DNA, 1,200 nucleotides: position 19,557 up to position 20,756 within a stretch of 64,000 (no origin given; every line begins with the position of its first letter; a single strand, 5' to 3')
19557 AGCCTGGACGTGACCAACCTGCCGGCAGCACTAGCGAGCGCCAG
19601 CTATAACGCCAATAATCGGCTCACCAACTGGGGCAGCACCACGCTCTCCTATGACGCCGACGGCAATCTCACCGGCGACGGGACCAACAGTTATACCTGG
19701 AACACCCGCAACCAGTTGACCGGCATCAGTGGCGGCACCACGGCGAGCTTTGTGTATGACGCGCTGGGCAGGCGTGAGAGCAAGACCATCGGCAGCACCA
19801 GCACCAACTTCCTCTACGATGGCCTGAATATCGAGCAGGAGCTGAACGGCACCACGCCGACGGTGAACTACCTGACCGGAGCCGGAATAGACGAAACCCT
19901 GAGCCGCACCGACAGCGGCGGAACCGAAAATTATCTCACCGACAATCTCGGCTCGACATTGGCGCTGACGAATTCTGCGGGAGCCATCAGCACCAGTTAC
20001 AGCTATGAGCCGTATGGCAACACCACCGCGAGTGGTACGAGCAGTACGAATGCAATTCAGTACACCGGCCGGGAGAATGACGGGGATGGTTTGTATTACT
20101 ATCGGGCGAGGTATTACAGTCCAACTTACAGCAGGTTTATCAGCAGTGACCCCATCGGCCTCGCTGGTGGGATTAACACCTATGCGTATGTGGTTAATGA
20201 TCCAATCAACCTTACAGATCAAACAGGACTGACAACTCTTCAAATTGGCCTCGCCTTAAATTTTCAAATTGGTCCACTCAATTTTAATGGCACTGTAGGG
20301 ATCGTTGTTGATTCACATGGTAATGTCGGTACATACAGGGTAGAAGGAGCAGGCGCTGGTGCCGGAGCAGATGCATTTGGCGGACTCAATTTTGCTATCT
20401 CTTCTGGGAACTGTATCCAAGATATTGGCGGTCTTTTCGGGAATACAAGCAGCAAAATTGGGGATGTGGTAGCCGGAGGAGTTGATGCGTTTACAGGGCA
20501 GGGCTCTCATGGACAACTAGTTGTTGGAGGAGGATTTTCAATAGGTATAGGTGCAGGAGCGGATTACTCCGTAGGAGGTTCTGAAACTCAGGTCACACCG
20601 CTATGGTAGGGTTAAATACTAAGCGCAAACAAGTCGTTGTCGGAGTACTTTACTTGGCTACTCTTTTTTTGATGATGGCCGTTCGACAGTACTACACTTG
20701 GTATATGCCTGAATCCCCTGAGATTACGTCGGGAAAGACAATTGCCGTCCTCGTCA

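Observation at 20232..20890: Unrecognised glycine-rich Rhs C-terminal domain with a 2-TM immunity partner: candidate membrane-targeting toxin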

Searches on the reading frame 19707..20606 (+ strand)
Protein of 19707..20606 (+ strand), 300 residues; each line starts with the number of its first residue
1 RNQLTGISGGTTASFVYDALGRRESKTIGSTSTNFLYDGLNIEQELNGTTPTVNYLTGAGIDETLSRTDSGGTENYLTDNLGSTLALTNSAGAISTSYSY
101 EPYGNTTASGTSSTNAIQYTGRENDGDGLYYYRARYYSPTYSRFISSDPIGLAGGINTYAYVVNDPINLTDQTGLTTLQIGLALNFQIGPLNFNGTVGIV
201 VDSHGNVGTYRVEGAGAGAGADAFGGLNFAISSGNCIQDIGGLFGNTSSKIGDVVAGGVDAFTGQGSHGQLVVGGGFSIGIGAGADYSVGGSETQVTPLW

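Call 83: search_solved_structures(query=window:19707-20606:+, max_evalue=0.01, show_alignments=0)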
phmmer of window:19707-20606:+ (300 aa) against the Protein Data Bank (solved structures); distinct sequences matched with E-value up to 0.01: 27.
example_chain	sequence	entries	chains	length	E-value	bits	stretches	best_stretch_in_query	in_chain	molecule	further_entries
8h8a_A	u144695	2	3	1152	4.1e-24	88.9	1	3-174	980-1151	Putative Rhs-family protein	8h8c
8h8b_A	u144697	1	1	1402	9.6e-24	87.7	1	3-175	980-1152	Putative Rhs-family protein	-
6suq_A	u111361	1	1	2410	6e-17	65.4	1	75-195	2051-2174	TcdB2,TccC3,Genome polyprotein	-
6sup_A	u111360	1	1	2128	8.1e-17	64.9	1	75-178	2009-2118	TcdB2,TccC3,Cell division control protein 42 homolog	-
6h6e_F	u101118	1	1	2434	1.2e-16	64.4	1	75-176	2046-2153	TcdB2,TccC3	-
6suf_F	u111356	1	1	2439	1.2e-16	64.4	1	75-176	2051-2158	TcdB2,TccC3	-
6h6g_A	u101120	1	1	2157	8.7e-16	61.6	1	75-175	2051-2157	TcdB2,TccC3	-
4o9x_A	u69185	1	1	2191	8.9e-16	61.5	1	75-175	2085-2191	TcdB2, TccC3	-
6l7i_G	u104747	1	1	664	1e-15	61.3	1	75-175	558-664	TccC2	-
6h6f_F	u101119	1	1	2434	1.5e-15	60.7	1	75-176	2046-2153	TcdB2,TccC3,TccC3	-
6sue_F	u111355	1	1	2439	1.6e-15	60.7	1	75-176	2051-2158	TcdB2,TccC3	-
9c4k_Q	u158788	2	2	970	3.8e-15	59.5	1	79-178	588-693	Toxin subunit YenC2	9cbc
9pt5_A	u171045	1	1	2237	5.3e-15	59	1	6-180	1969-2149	Teneurin-like protein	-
4igl_B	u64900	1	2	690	1.7e-14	57.3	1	79-175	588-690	YenC2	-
8cp6_B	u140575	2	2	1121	3.3e-14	56.4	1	76-175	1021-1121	Toxin protein Tse5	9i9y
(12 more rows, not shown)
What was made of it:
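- On Rhs polymorphic toxin-immunity system: PDB Rhs/TcC/teneurin chains align up to the core end (call 83).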
